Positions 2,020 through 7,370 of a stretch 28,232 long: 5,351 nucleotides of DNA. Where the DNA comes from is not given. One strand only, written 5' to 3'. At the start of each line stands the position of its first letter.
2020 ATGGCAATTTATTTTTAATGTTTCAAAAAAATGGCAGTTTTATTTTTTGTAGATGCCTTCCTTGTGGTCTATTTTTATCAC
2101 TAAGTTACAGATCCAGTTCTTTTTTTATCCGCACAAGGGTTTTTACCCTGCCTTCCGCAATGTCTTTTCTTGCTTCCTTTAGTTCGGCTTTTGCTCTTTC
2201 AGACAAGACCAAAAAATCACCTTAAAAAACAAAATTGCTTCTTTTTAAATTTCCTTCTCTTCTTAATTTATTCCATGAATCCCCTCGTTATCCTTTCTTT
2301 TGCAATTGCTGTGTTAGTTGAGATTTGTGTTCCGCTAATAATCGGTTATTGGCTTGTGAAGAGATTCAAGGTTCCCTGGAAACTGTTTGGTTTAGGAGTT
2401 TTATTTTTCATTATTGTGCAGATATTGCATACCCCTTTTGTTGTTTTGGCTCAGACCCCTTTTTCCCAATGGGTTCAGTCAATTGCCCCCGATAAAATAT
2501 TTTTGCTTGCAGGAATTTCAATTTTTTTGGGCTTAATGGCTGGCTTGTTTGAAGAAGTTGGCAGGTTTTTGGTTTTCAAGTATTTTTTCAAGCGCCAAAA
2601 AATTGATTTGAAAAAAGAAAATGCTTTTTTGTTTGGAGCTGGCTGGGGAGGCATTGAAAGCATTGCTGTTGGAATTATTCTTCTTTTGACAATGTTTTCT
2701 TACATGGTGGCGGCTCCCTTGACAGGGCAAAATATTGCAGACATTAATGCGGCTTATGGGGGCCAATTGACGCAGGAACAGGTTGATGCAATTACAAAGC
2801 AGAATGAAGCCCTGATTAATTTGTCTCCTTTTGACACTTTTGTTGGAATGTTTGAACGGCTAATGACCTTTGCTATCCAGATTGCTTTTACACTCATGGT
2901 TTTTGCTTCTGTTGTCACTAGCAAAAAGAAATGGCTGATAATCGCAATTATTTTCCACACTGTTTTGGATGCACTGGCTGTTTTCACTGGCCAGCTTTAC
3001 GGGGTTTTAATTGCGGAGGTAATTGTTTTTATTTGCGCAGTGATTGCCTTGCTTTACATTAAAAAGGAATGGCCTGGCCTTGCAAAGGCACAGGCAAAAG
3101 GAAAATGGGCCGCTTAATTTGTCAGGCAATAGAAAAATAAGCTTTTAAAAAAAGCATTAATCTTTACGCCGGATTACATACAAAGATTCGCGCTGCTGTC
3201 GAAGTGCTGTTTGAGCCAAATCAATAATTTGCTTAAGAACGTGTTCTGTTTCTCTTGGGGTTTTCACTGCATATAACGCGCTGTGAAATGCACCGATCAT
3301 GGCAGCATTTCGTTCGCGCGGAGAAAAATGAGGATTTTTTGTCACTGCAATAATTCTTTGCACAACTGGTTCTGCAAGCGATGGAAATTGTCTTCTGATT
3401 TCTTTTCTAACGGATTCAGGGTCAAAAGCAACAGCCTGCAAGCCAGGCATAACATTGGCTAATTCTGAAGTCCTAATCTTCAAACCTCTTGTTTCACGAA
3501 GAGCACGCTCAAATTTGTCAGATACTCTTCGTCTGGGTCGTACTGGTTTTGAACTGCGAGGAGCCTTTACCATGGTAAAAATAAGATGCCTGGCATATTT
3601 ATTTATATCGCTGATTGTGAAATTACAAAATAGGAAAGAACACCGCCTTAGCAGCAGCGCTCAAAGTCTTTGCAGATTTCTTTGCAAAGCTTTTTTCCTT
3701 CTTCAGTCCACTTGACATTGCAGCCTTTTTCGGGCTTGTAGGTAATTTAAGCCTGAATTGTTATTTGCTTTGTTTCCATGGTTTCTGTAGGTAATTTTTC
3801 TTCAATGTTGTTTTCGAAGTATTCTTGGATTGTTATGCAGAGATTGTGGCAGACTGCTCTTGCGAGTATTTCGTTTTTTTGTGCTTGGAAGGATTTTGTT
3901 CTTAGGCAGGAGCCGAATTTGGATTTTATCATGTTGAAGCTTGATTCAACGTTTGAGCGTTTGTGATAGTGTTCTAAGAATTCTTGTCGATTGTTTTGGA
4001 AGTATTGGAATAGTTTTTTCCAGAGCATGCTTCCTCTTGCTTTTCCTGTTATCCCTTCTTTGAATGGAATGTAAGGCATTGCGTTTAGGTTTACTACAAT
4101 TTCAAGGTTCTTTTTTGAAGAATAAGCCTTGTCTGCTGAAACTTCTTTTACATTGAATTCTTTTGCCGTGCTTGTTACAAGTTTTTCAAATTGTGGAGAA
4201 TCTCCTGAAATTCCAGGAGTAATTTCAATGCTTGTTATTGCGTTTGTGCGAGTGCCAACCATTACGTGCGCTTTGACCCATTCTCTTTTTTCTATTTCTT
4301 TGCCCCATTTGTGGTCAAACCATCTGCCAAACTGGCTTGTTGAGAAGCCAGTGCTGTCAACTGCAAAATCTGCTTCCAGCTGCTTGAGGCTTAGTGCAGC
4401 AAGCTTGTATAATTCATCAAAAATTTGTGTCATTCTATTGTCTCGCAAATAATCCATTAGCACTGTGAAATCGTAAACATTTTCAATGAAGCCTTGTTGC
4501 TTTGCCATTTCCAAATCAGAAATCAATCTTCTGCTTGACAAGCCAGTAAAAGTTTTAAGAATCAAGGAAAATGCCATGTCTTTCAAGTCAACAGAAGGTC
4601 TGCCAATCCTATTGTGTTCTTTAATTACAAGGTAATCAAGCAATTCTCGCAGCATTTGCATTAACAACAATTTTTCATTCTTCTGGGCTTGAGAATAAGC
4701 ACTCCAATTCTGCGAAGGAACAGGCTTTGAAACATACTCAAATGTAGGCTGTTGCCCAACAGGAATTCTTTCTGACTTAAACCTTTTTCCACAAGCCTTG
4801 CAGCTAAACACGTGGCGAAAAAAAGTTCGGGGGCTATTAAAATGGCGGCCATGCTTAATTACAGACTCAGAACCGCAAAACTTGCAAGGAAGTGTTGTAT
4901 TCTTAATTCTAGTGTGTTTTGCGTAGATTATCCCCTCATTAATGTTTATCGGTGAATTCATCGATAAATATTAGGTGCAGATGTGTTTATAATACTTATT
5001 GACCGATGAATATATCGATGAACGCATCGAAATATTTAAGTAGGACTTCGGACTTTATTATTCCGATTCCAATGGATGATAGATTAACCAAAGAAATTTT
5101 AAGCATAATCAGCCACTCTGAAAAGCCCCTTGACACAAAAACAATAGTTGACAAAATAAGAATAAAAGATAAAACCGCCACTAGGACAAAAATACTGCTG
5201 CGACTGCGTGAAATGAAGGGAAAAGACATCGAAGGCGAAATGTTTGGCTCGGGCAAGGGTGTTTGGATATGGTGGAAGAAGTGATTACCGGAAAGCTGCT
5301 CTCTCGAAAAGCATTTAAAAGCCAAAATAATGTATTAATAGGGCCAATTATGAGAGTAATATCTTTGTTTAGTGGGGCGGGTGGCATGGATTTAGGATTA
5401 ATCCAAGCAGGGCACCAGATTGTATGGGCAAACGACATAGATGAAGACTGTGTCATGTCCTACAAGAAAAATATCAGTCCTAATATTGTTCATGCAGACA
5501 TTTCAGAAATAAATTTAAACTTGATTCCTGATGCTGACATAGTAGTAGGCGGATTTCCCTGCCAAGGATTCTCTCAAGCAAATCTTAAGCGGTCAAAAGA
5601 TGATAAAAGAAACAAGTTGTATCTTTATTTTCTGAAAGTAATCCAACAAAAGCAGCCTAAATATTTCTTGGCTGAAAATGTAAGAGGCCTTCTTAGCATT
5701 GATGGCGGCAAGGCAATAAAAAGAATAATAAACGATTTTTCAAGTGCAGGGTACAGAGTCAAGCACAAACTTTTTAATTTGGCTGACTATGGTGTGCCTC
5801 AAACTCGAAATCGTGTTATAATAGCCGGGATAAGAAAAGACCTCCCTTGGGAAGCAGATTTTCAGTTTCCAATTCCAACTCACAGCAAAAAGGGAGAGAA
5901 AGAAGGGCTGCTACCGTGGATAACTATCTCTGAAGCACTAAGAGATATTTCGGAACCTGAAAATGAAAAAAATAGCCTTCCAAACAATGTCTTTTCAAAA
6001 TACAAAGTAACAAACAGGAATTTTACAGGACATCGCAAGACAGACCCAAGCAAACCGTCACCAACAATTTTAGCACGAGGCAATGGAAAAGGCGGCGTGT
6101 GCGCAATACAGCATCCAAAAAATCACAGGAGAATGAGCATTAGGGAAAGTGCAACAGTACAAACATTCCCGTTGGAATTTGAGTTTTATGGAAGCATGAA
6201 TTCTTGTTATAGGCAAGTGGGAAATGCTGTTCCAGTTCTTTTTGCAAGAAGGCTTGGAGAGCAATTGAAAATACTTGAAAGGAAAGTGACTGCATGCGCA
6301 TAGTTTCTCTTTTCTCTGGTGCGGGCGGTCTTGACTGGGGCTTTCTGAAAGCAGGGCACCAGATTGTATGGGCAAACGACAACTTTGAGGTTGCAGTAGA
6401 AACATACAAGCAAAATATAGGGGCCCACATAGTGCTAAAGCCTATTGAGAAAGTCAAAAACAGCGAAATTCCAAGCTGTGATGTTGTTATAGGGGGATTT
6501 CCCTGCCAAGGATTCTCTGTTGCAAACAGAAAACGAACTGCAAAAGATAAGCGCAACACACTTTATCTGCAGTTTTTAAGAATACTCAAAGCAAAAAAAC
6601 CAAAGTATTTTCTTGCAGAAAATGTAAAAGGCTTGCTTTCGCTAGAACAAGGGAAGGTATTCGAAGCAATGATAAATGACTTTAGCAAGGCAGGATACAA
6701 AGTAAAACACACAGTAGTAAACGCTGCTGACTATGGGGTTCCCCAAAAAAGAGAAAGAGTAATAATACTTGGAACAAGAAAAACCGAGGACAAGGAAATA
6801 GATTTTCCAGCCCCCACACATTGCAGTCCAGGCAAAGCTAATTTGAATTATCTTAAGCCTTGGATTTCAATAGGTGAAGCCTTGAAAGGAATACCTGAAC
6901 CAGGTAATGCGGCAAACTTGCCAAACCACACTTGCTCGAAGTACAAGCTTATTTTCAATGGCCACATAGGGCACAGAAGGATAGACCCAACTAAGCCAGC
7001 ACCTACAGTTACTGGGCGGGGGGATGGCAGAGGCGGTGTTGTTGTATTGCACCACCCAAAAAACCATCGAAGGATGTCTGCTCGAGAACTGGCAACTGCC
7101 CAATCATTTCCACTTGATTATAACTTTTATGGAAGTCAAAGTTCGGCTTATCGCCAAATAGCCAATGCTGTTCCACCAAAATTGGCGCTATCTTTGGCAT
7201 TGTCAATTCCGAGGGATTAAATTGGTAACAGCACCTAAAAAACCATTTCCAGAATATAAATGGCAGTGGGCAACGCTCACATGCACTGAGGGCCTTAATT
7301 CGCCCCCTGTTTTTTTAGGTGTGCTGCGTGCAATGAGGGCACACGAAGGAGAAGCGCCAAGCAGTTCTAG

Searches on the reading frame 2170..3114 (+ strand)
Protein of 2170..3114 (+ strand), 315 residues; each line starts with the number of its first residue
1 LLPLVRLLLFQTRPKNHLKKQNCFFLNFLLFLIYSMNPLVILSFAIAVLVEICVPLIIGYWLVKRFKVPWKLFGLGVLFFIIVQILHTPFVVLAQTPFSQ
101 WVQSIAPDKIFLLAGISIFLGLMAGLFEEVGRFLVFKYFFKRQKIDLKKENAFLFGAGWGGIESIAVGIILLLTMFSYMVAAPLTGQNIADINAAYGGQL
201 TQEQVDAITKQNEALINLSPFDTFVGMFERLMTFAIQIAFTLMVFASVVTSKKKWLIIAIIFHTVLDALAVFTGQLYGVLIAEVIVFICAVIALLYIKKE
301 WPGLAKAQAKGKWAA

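Call 71: search_protein_families(library=pfam, proteins=[window:2170-3114:+], max_evalue=0.01)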
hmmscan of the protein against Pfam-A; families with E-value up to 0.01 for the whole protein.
window:2170-3114:+ (315 aa): 1 family
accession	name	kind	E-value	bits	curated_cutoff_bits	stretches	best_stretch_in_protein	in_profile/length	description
PF10086.14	YhfC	-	8.6e-34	117.4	24.2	1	52-285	3-221/222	YhfC intramembrane metalloprotease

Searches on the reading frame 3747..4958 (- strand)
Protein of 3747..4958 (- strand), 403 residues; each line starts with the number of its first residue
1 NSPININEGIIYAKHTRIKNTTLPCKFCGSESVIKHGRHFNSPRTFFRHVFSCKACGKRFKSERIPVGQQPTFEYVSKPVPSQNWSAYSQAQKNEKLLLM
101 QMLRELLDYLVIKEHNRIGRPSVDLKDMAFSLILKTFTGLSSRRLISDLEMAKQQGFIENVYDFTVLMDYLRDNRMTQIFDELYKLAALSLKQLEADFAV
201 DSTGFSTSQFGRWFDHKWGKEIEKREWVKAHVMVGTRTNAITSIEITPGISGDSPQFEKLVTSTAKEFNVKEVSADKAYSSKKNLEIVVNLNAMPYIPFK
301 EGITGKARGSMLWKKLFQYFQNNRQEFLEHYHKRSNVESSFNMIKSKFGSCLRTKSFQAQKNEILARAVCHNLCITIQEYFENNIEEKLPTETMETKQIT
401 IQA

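Call 71: search_protein_families(library=pfam, proteins=[window:3747-4958:-], max_evalue=0.01)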
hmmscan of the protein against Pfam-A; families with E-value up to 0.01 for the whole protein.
window:3747-4958:- (403 aa): 3 families
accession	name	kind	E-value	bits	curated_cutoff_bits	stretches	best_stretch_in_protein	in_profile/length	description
PF01609.27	DDE_Tnp_1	-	1.4e-19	71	23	1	198-373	7-200/200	Transposase DDE domain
PF05598.16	DUF772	-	0.0019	18.6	23.1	1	119-180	1-71/74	Transposase domain (DUF772)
PF14354.12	Lar_restr_allev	-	0.003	18.2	28.6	1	23-58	4-33/58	Restriction alleviation protein Lar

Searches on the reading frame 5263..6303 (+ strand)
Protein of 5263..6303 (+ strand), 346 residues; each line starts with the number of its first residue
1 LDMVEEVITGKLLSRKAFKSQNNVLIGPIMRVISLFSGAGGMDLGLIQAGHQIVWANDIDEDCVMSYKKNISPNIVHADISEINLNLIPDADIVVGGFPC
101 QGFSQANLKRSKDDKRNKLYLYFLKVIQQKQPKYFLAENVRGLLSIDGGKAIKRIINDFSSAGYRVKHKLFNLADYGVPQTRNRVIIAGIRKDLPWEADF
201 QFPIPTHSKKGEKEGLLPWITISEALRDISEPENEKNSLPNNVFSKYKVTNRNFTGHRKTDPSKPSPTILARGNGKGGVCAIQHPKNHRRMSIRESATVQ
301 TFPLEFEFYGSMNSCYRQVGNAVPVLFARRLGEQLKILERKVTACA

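Call 3: search_protein_families(library=pfam, proteins=[window:5263-6303:+], max_evalue=1)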
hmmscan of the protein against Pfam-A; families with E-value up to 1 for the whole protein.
window:5263-6303:+ (346 aa): 2 families
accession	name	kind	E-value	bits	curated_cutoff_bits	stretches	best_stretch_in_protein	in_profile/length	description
PF00145.23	DNA_methylase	-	8.3e-81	272.3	22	1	30-336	1-323/324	C-5 cytosine-specific DNA methylase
PF06325.19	PrmA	-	0.31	10.9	22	1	33-95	166-231/296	Ribosomal protein L11 methyltransferase (PrmA)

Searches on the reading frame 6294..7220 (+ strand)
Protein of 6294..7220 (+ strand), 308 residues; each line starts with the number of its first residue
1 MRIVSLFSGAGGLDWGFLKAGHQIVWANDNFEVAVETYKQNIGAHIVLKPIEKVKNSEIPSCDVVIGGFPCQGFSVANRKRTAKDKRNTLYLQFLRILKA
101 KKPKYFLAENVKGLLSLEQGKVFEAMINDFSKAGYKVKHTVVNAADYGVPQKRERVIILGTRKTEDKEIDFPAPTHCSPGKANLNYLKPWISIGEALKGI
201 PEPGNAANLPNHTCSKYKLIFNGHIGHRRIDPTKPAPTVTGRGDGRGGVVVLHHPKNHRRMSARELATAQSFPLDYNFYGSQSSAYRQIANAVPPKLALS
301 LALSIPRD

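Call 3: search_protein_families(library=pfam, proteins=[window:6294-7220:+], max_evalue=1)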
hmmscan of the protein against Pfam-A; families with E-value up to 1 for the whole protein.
window:6294-7220:+ (308 aa): 1 family
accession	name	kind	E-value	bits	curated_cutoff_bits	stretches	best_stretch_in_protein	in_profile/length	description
PF00145.23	DNA_methylase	-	1.6e-77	261.5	22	1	1-305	1-322/324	C-5 cytosine-specific DNA methylase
